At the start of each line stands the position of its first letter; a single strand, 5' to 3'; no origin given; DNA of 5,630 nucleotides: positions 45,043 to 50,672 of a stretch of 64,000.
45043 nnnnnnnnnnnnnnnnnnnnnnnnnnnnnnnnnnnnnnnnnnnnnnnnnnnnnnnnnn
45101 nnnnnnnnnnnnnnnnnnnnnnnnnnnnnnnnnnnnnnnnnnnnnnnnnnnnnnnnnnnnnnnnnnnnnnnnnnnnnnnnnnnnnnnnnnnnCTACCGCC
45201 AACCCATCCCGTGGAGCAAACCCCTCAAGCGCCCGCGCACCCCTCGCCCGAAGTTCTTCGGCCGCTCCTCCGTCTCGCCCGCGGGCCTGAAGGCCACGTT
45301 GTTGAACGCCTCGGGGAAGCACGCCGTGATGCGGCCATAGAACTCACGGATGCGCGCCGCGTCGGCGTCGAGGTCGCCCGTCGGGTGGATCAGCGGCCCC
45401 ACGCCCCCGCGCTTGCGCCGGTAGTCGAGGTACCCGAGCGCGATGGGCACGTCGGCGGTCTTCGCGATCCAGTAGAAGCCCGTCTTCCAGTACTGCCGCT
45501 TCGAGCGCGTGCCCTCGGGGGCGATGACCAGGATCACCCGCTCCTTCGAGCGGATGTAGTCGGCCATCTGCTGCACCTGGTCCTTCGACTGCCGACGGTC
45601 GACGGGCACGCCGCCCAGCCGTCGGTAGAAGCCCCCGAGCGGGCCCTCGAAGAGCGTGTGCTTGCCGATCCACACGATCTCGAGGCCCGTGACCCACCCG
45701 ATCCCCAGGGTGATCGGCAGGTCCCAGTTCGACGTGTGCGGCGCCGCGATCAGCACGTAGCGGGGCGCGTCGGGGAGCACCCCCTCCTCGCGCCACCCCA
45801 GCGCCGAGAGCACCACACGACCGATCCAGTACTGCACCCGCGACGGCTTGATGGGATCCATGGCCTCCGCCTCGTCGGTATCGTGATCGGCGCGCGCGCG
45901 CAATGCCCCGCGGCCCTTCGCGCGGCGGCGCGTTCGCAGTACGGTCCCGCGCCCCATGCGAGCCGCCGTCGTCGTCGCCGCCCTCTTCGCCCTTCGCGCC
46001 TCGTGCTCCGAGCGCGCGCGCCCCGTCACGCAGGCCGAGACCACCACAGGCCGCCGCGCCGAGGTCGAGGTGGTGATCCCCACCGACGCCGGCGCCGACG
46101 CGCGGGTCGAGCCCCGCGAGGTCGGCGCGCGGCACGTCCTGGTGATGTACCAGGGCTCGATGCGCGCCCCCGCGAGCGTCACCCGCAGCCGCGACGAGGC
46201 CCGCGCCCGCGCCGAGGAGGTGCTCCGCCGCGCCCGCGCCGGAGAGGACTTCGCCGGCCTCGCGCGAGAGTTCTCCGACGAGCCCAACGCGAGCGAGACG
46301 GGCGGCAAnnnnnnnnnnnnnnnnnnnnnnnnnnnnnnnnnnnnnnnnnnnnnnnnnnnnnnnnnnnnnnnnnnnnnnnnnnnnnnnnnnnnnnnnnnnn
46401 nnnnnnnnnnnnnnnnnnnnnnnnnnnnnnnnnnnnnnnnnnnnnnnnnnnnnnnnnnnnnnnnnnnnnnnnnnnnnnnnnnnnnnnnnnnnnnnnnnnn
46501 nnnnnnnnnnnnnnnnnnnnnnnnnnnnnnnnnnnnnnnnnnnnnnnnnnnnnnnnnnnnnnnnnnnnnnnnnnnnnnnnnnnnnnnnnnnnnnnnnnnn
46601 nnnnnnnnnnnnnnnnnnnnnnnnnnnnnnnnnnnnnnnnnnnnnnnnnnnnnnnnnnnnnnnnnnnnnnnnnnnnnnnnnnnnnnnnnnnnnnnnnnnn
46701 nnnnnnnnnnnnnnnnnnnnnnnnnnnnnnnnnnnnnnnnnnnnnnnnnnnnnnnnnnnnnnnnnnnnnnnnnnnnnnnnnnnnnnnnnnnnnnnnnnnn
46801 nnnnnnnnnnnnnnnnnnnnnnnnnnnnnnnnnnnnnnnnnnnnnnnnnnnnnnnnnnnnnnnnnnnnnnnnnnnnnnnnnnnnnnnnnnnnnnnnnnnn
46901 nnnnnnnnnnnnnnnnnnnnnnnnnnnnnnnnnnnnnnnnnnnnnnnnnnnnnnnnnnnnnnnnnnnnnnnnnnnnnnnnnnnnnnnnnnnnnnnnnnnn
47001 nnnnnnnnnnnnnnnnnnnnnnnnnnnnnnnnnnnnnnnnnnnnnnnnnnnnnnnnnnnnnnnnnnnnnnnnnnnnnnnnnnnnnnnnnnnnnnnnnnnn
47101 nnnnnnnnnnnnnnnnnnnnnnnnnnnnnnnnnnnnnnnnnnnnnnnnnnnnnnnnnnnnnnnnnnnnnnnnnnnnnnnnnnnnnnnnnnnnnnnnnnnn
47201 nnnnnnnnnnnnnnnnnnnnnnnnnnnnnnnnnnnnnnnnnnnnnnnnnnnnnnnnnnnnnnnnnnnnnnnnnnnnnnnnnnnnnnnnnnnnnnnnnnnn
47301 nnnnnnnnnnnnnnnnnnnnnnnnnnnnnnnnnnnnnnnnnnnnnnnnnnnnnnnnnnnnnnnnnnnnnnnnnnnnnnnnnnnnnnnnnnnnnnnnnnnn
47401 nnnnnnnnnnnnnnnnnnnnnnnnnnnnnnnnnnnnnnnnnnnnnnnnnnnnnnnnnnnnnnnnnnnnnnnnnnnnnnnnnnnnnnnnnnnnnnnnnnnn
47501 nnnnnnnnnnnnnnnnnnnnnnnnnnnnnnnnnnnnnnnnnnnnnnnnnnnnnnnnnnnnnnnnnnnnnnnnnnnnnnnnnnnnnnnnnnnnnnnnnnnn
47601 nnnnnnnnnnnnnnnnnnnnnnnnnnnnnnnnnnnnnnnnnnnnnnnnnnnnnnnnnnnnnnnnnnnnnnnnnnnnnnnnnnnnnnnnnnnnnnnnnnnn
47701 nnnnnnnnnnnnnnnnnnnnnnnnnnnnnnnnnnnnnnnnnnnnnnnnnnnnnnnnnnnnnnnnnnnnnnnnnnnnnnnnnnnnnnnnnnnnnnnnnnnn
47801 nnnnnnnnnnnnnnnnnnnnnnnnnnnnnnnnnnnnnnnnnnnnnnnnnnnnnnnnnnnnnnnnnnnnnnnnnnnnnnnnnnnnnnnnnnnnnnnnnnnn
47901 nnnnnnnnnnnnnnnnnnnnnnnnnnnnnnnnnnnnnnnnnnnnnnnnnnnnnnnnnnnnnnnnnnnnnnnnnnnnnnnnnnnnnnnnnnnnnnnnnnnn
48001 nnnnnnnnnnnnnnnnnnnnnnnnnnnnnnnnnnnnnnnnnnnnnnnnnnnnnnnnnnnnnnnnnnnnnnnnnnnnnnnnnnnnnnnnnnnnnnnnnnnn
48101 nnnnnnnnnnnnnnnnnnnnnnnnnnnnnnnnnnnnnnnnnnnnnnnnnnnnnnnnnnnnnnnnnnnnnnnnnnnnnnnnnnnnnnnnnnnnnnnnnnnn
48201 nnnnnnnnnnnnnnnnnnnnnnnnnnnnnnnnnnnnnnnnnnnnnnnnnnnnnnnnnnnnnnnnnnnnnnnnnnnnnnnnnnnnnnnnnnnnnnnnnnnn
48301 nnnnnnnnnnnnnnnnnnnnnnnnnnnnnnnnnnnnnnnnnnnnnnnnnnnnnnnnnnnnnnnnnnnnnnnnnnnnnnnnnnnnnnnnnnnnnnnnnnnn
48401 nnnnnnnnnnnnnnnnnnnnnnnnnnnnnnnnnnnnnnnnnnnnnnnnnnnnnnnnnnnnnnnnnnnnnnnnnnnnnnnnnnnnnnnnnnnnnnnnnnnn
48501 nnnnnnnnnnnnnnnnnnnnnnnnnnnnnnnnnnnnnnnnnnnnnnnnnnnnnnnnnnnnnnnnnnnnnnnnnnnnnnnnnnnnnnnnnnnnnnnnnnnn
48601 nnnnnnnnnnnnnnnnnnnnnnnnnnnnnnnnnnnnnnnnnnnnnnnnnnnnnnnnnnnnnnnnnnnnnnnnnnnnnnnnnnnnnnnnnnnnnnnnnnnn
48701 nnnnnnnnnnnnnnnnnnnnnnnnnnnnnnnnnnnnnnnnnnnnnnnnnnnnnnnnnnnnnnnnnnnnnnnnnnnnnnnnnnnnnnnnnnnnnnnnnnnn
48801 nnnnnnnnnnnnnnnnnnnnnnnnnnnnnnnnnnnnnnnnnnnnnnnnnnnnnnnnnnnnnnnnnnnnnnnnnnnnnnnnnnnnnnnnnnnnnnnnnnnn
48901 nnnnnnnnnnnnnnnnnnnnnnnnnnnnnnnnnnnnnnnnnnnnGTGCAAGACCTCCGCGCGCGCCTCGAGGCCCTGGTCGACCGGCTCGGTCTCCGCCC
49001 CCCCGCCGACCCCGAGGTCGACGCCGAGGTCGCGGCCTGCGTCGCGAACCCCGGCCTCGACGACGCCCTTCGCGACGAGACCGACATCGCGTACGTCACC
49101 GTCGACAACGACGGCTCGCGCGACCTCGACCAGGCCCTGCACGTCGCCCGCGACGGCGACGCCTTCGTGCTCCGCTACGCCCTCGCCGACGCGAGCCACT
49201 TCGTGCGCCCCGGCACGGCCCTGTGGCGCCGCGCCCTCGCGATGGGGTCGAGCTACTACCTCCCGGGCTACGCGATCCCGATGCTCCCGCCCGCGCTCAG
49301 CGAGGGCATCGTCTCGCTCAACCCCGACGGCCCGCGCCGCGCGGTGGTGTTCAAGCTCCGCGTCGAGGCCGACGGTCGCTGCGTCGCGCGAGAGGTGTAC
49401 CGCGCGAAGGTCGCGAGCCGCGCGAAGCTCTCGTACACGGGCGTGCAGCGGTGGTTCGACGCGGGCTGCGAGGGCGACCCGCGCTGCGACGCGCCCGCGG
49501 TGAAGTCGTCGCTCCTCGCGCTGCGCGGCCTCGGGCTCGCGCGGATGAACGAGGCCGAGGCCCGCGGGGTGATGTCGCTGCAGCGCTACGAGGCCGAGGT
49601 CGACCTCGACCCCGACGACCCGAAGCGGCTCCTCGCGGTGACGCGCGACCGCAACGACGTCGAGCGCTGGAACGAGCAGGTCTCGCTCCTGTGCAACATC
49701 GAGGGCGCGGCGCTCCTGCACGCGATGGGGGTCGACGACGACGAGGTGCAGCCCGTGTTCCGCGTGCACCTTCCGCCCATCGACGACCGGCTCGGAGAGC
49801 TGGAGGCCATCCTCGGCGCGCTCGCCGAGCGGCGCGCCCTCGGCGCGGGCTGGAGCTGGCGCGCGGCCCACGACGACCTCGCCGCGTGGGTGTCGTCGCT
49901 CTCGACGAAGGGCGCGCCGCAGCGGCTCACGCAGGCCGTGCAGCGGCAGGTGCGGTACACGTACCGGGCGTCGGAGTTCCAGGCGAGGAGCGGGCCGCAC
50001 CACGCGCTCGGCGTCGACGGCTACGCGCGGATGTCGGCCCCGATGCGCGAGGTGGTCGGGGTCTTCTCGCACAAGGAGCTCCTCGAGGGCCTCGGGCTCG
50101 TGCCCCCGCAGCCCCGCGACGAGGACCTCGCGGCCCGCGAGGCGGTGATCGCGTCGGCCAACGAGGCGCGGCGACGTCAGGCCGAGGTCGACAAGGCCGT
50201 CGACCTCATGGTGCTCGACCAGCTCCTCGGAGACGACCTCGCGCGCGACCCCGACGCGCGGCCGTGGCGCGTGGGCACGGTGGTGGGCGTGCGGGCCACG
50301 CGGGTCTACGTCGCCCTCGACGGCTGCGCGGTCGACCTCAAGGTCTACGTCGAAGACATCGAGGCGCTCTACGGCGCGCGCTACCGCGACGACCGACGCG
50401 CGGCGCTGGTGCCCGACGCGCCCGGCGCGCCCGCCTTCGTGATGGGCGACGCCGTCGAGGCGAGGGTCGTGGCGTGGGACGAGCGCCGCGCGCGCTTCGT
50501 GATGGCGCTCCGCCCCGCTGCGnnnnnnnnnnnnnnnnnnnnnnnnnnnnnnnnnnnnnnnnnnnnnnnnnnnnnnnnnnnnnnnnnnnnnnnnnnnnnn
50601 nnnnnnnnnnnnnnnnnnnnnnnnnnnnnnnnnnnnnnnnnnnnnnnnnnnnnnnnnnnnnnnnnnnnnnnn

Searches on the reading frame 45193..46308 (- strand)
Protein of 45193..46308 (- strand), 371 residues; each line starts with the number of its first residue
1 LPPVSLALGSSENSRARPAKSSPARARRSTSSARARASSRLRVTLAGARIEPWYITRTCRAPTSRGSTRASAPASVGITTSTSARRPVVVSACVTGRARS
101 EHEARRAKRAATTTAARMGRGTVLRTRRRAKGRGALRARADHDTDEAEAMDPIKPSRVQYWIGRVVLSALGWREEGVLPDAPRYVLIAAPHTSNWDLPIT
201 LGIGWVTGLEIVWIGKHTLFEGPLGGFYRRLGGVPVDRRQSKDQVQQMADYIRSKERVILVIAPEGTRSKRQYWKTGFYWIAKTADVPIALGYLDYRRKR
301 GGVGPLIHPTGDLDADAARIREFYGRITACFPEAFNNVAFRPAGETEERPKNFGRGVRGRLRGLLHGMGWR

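Call 55: search_protein_families(library=pfam, proteins=[window:45193-46308:-], max_evalue=0.0001)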
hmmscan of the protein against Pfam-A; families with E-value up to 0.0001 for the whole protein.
window:45193-46308:- (371 aa): 1 family
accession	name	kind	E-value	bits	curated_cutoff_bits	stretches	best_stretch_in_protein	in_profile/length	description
PF01553.26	Acyltransferase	-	1.8e-11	44.4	23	1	185-289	16-126/132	Acyltransferase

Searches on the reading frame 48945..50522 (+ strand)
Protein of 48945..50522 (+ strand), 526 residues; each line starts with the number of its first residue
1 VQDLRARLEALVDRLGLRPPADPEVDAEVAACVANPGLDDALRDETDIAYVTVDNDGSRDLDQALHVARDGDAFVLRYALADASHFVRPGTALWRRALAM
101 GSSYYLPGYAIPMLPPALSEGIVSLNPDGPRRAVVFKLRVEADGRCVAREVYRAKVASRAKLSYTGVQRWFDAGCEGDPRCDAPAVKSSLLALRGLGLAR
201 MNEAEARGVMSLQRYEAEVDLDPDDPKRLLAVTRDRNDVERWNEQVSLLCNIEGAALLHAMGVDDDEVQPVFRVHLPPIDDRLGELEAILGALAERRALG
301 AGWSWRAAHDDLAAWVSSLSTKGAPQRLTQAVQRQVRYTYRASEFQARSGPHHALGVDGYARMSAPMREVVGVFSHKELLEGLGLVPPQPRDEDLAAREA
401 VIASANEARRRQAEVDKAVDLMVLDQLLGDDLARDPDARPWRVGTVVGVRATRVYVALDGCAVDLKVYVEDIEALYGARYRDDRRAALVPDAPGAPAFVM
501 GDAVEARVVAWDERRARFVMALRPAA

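Call 56: search_protein_families(library=pfam, proteins=[window:48945-50522:+], max_evalue=0.0001)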
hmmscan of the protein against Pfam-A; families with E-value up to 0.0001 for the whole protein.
window:48945-50522:+ (526 aa): 1 family
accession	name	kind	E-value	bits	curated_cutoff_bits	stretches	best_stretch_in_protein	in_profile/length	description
PF00773.25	RNB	-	9.3e-48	163.6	29.3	1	44-368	3-309/326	RNB domain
